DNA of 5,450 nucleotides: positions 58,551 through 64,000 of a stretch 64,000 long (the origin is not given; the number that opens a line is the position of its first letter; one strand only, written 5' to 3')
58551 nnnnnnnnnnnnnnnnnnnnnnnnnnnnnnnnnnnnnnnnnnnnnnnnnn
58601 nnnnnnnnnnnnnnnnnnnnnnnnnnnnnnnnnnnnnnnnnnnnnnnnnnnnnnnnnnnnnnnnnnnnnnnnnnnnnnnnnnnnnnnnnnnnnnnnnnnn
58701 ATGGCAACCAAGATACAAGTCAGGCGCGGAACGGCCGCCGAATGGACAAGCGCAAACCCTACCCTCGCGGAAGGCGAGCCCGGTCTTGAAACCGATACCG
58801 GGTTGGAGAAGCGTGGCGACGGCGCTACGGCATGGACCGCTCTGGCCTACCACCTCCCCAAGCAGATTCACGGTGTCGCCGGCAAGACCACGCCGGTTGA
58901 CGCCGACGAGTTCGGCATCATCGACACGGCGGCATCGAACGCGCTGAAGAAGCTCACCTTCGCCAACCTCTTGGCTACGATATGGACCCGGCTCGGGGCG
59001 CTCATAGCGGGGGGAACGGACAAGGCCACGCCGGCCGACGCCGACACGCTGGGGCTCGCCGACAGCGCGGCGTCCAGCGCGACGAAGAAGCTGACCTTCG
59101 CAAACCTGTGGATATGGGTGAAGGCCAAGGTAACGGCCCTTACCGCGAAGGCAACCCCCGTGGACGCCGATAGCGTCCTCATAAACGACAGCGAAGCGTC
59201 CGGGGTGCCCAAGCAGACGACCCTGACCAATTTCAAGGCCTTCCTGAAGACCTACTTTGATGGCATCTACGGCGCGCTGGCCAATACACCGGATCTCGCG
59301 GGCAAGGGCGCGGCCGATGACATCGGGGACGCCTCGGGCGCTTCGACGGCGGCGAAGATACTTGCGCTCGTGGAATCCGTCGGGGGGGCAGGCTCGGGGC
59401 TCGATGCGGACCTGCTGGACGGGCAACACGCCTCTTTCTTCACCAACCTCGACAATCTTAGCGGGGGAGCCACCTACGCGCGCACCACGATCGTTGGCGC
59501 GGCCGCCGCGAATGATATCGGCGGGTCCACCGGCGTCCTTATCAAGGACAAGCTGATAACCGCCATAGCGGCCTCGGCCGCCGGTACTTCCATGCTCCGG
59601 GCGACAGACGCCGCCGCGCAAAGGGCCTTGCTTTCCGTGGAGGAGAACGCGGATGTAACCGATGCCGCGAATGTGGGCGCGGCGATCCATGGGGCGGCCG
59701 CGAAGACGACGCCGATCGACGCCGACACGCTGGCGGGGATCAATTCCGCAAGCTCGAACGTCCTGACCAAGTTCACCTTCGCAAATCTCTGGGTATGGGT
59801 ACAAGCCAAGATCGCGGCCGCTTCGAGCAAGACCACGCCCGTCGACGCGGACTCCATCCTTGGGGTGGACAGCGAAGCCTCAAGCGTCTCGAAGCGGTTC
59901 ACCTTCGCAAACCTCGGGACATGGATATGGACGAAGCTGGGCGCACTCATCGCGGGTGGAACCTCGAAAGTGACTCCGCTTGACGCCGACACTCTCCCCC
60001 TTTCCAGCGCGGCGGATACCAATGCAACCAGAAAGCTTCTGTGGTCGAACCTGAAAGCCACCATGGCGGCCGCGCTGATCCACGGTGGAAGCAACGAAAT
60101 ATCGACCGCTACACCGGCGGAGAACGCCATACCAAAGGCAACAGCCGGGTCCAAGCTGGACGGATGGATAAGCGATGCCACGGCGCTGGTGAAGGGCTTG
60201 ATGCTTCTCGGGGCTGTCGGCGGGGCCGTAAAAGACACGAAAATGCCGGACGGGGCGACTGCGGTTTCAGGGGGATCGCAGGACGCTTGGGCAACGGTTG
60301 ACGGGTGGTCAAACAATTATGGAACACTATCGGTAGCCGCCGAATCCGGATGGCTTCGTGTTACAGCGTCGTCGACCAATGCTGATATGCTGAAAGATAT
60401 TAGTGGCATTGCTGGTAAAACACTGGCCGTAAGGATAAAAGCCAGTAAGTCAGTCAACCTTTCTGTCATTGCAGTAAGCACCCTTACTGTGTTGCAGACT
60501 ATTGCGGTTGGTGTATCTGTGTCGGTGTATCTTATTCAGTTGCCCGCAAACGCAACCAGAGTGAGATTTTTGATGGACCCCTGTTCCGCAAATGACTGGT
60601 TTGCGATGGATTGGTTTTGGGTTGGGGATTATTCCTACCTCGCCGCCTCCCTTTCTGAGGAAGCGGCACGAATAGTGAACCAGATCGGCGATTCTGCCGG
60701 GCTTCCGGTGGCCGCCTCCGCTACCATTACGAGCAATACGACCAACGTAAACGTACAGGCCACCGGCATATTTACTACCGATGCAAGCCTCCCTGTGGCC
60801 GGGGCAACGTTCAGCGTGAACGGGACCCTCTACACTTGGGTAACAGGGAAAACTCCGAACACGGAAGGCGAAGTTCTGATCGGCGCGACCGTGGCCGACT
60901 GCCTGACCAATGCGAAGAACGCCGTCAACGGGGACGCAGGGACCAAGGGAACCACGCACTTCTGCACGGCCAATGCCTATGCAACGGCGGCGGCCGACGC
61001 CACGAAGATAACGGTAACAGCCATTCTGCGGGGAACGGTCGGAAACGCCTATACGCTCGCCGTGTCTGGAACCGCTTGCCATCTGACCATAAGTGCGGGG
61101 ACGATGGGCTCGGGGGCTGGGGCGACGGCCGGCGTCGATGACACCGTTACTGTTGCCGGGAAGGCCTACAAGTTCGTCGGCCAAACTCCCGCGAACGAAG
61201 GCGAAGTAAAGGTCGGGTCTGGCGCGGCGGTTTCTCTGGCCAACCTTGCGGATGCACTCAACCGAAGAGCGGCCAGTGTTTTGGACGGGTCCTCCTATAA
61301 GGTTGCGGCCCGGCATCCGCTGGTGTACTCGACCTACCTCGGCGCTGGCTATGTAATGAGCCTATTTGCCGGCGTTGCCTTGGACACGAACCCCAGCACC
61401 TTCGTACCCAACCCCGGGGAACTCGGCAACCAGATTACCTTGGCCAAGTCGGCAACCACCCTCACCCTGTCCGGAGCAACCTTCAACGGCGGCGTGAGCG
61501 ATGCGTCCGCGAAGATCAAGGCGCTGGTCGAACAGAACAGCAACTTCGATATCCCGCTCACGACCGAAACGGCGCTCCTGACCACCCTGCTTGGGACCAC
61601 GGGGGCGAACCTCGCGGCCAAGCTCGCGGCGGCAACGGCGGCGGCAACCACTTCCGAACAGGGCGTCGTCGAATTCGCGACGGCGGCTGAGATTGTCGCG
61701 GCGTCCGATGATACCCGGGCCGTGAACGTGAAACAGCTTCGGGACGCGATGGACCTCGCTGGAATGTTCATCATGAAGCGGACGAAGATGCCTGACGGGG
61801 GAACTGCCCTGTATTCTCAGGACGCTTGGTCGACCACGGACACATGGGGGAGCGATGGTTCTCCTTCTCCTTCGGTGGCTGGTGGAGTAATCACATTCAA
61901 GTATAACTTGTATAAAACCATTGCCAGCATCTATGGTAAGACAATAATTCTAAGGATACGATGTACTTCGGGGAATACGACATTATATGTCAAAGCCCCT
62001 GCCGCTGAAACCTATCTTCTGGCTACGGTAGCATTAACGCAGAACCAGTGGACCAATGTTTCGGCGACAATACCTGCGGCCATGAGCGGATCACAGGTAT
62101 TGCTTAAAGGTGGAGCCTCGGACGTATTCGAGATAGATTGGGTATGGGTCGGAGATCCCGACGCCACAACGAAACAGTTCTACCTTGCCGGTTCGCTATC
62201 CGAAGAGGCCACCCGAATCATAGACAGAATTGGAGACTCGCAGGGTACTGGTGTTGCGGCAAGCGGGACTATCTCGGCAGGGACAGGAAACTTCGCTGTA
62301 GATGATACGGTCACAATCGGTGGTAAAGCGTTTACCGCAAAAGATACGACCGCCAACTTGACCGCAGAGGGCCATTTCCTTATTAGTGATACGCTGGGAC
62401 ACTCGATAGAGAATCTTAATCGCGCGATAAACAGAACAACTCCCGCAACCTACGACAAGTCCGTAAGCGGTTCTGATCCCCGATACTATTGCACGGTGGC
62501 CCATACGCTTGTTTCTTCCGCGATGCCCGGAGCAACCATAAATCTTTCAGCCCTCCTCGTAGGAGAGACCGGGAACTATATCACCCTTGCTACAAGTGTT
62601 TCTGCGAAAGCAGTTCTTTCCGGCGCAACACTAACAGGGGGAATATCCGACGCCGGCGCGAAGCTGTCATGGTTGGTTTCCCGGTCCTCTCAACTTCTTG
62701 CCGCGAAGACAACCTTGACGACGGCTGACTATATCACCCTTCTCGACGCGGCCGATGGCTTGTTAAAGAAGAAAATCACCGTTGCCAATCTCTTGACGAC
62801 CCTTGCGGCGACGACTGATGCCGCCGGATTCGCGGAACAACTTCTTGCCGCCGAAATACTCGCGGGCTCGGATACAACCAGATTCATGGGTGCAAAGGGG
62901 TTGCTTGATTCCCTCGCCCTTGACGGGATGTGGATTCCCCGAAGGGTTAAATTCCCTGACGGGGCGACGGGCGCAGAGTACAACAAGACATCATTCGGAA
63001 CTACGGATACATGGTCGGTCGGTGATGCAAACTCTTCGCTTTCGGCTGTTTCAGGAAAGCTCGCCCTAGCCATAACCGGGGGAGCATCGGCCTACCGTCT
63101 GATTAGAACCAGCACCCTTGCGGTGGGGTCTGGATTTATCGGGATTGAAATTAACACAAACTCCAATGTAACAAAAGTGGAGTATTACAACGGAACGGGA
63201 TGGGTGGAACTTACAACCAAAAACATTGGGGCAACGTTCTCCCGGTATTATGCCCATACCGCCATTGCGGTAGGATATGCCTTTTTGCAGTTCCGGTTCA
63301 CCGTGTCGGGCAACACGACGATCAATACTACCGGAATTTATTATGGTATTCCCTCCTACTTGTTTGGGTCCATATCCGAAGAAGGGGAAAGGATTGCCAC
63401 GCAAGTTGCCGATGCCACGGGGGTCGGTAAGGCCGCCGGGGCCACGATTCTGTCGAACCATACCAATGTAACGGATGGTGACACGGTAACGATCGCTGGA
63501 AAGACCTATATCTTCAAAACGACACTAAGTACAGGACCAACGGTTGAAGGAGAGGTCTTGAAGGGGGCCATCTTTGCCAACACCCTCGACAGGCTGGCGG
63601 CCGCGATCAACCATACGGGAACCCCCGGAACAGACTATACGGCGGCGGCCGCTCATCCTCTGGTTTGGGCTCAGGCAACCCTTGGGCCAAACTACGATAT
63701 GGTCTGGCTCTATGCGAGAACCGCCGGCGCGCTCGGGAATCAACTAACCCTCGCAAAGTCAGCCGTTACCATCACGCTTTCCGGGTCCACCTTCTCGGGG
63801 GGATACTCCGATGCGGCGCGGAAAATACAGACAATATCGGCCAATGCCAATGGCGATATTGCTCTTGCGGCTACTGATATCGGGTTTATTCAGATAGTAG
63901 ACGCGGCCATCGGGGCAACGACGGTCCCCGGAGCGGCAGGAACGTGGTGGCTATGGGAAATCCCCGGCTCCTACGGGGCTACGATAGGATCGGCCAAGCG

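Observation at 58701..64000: Hidden giant ORF: >1766 codons open to the window edge and absent from the ORF track, with only antisense shadow ORFs listed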

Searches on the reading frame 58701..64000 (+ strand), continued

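Call 38: find_related_loci(query=P0001, collection=viral_contigs, flank=10000)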
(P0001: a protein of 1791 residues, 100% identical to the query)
Query P0001 (1791 aa) in viral_contigs; peptide patterns used: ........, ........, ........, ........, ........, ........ (x = any residue, [..] = any of these).
No stretch of DNA in the collection matches any of the patterns.

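Call 67: get_annotated_region(hit=H6, flank=7000)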
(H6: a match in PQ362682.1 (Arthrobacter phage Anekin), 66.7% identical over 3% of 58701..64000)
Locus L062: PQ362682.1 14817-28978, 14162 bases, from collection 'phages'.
description: Arthrobacter phage Anekin, complete genome.
organism: Arthrobacter phage Anekin (NCBI taxid 3374957)
taxonomy: Viruses; Duplodnaviria; Heunggongvirae; Uroviricota; Caudoviricetes
host: Arthrobacter globiformis B-2979; source: soil; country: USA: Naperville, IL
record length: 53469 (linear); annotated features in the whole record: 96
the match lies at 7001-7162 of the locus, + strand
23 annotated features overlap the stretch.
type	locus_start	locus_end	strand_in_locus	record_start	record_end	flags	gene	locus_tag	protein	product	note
CDS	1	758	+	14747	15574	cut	19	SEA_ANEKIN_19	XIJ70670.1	minor tail protein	-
CDS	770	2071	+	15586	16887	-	20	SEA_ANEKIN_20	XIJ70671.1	minor tail protein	-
CDS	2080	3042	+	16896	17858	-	21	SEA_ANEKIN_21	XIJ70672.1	minor tail protein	-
CDS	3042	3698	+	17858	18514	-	22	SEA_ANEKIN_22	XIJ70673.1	minor tail protein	-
CDS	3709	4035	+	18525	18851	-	23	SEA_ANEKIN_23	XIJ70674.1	membrane protein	-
CDS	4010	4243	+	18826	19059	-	24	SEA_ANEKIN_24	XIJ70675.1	hypothetical protein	-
CDS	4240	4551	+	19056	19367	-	25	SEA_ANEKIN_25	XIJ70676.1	membrane protein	-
CDS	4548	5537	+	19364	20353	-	26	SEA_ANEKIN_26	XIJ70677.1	endolysin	-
CDS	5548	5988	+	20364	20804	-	27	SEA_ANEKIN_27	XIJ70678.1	membrane protein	-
CDS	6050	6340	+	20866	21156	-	28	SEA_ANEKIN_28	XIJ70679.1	hypothetical protein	-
CDS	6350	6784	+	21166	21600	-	29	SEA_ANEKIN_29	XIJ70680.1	hypothetical protein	-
CDS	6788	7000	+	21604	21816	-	30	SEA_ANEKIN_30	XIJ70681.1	hypothetical protein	-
CDS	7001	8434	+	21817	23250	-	31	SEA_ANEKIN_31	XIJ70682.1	esterase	-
CDS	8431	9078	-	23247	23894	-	32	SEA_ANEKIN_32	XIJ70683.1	esterase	-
CDS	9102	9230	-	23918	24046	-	33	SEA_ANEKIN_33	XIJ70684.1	membrane protein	-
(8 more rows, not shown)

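Call 75: search_protein_families(library=pfam, proteins=[P0002, P0003], max_evalue=0.1)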
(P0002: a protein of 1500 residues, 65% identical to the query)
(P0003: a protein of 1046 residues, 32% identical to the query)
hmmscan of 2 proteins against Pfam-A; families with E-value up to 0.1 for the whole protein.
P0002 (1500 aa): 2 families
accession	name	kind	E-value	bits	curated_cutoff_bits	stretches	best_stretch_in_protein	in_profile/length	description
PF18454.7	Mtd_N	-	4.8e-10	39.6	26.3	1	5-43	1-37/37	Major tropism determinant N-terminal domain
PF20787.2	SPP1_GP23-1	-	0.081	13.3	27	0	637-658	9-30/47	SPP1 phage GP23.1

P0003 (1046 aa): 2 families
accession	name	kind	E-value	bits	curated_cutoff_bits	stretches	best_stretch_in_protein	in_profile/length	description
PF13472.12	Lipase_GDSL_2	-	1.2e-07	32.8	32.9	1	810-1031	2-176/178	GDSL-like Lipase/Acylhydrolase family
PF00657.28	Lipase_GDSL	-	4.8e-07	30.6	23.6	1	808-1038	2-208/208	GDSL-like Lipase/Acylhydrolase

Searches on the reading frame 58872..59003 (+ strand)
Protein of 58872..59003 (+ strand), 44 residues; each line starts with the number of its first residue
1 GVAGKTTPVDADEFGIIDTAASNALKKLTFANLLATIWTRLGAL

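Call 74: search_solved_structures(query=A5, max_evalue=5, show_alignments=2)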
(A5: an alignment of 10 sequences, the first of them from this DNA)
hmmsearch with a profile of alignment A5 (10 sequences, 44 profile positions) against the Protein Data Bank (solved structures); distinct sequences matched with E-value up to 5: 0.

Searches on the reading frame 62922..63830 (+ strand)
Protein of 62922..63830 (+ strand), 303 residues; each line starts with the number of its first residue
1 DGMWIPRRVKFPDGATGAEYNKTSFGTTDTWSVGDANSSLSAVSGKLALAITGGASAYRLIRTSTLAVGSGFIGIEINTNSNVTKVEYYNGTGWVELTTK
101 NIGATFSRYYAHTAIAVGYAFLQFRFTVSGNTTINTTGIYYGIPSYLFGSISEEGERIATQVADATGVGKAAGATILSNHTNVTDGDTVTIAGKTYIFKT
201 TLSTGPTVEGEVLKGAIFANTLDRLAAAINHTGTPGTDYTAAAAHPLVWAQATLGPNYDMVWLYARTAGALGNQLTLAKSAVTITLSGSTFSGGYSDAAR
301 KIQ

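Call 29: find_homologous_proteins(query=A1, max_evalue=0.001)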
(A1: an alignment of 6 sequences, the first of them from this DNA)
Query A1 (6 sequences) (303 aa, profile of the alignment): 26 proteins with E <= 0.001 among 8000 candidates.
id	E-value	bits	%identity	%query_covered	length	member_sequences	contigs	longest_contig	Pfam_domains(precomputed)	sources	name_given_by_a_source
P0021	3.9e-62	228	38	90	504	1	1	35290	-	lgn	-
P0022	1.2e-52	197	37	96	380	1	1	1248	-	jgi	-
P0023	1.4e-48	184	37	100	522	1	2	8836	-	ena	-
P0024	2.0e-38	151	46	38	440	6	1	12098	-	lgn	-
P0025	2.2e-34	137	61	41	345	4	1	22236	-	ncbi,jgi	jgi:hypothetical protein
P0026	6.8e-27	113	48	39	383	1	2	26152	-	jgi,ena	jgi:hypothetical protein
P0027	1.3e-26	112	48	41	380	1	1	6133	-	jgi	jgi:hypothetical protein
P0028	2.7e-26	111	55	32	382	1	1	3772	-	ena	-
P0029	3.7e-26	110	52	45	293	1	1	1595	-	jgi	jgi:hypothetical protein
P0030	4.3e-26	110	47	41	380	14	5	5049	-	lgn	-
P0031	4.0e-24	104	46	36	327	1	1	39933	-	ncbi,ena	-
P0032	2.0e-19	88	54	37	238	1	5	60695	-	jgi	jgi:hypothetical protein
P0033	1.7e-18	85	48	46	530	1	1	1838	-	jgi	jgi:hypothetical protein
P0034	8.9e-18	83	50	41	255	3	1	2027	-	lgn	-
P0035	2.1e-17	82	45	47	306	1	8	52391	-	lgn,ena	-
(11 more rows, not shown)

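Call 42: search_protein_representatives(alignment_id=A1)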
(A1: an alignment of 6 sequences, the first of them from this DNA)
Query: 6 sequences, 302 profile positions. Proteins with E-value up to 0.001 (for the whole library): 2552; up to 1e-10: 756; up to 1e-30: 80. The best 150 are listed.
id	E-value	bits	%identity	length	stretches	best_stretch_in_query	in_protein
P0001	0.0e+00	1115.0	-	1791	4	1-298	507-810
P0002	2.3e-253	854.7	-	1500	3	1-302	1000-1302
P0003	8.3e-116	403.0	-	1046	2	1-302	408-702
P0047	1.5e-89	316.8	-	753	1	2-302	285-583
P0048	1.8e-84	300.1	-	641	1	2-301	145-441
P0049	1.2e-82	294.1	-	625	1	1-301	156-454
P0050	4.1e-82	292.4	-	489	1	2-301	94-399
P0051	7.1e-79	281.7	-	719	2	2-296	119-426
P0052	1.9e-78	280.3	-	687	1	2-300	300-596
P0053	1.1e-74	268.0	-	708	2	3-296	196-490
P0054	7.4e-74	265.2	-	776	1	2-300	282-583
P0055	4.0e-72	259.6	-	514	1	2-300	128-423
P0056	3.9e-71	256.3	-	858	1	3-300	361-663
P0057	1.6e-68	247.7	-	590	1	1-300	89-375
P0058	3.3e-68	246.7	-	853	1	2-302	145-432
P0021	1.3e-62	228.4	-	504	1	6-301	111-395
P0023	4.3e-49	183.9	-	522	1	1-301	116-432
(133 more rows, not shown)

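Call 47: find_encoding_contigs(protein=P0021, flank=8000, max_places=2)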
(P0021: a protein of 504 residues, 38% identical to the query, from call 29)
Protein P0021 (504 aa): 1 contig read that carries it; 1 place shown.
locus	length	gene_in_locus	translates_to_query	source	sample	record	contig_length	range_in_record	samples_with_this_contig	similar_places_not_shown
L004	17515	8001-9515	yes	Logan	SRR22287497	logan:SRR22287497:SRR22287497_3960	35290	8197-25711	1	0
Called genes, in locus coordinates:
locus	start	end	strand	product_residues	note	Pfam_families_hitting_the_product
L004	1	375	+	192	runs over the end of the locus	-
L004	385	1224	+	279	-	-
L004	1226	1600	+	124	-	-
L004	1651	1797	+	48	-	-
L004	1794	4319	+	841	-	-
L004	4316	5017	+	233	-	-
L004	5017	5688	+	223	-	-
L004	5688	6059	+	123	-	-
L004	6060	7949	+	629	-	-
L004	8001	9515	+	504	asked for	-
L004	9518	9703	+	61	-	-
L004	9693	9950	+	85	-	-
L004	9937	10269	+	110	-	-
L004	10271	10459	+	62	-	-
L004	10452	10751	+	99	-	-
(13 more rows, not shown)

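Call 48: find_encoding_contigs(protein=P0023, flank=8000, max_places=2)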
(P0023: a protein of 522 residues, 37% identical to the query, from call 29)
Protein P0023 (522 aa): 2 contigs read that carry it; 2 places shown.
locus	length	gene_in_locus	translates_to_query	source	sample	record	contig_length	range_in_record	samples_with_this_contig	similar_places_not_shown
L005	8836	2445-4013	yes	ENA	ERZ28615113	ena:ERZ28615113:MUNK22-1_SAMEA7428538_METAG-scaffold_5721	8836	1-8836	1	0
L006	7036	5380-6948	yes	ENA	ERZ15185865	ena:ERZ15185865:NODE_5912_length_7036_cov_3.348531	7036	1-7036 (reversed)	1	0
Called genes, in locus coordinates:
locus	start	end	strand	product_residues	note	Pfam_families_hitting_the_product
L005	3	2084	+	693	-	?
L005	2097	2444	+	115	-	-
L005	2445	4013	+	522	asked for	-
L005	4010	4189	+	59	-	-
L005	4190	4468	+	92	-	-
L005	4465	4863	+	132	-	PF03196:DUF261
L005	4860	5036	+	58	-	-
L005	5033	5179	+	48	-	-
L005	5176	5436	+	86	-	-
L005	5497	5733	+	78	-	-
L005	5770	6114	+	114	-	-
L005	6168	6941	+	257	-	-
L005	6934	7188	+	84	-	-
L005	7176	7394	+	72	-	PF11753:DUF3310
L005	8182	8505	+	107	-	PF08774:VRR_NUC (weak)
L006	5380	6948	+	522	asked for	-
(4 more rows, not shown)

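Call 75: search_protein_families(library=pfam, proteins=[P0023, P0021], max_evalue=0.1)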
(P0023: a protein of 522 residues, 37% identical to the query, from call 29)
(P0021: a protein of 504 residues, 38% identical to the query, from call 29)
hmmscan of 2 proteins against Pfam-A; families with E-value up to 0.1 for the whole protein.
P0023 (522 aa): 1 family
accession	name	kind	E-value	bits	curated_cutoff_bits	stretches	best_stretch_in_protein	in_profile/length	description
PF07550.17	Shr-like_HID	-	0.033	15.1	22.3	0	293-338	30-74/82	Heme-binding protein Shr-like, Hb-interacting domain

P0021 (504 aa): 0 families

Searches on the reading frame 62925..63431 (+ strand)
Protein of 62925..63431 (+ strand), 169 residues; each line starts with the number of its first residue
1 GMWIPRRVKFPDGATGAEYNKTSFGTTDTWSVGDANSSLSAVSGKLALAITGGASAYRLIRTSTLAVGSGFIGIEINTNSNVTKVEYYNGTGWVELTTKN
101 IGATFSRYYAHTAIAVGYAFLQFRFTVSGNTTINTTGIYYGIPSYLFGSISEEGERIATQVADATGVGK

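Call 70: search_solved_structures(query=A4, max_evalue=5)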
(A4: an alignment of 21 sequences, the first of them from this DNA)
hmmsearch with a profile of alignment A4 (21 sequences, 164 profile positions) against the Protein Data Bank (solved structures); distinct sequences matched with E-value up to 5: 2.
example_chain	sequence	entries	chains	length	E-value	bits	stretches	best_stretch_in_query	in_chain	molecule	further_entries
2aan_A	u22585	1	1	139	0.17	15.2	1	41-133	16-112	auracyanin A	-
8vxq_R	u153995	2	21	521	0.5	13.7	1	3-60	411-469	gp72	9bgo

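Call 71: search_protein_families(library=pfam, alignment_id=A4, max_evalue=1)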
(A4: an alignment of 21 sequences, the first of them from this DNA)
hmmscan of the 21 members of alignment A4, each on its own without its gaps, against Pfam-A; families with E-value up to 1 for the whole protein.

A. member 1, seq(169 aa): 0 families

B. families by the number of members that match (of 21 scanned): 3 families
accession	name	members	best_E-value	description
PF02149.25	KA1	1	0.11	Kinase associated domain 1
PF23067.1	MG280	1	0.15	Uncharacterised protein MG280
PF17052.10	CAF20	1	0.28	Cap associated factor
